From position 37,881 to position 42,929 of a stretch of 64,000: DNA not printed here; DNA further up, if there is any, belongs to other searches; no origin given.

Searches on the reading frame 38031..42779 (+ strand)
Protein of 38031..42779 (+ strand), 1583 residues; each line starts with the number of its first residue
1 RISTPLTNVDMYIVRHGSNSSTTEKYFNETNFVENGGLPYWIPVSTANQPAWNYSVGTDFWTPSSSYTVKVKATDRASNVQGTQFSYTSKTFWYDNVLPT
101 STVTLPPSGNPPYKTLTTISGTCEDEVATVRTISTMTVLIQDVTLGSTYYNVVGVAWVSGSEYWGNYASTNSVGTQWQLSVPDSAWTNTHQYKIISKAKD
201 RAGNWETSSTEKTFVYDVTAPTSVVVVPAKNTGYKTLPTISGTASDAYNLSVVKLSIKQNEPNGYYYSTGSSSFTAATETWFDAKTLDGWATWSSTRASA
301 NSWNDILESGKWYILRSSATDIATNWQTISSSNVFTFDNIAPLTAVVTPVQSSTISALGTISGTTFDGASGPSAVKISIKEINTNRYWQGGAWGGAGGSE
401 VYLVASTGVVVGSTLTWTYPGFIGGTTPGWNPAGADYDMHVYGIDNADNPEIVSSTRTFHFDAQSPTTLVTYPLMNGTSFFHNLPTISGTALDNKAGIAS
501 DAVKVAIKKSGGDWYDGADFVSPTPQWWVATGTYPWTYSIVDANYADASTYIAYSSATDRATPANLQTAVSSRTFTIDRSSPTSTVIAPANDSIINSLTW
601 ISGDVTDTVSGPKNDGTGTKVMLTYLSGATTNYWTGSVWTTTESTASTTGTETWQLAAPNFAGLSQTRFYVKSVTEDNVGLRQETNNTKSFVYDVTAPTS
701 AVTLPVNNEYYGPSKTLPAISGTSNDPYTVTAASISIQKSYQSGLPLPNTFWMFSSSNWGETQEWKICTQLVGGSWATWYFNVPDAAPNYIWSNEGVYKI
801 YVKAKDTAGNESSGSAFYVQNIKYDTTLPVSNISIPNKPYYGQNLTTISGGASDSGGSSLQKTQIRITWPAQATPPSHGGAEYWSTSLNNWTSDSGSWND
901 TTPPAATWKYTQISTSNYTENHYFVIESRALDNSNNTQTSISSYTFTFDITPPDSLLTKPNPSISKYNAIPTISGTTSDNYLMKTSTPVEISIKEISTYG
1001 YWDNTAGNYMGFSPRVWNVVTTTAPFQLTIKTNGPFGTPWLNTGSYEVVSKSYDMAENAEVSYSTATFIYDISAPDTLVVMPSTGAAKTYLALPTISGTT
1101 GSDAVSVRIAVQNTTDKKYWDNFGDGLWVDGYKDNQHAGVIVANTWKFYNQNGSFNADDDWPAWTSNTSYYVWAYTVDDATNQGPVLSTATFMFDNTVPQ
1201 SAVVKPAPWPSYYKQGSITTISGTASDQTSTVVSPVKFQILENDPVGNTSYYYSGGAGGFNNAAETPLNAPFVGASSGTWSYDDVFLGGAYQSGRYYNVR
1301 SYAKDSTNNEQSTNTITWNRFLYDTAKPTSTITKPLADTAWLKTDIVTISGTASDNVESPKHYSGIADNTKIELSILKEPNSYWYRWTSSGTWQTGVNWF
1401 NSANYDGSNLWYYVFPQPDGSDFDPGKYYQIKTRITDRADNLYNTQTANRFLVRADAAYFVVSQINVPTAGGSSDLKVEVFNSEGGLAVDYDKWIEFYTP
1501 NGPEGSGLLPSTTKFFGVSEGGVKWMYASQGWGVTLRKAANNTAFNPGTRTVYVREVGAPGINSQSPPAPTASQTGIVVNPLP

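Call 14: search_protein_families(library=pfam, proteins=[window:38031-42779:+], max_evalue=0.01)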
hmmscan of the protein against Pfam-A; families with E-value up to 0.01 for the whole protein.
window:38031-42779:+ (1583 aa): 1 family
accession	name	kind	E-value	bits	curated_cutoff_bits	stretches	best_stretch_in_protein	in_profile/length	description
PF13750.12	Big_3_3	-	0.0017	18.5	27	0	1293-1361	14-80/157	Bacterial Ig-like domain (group 3)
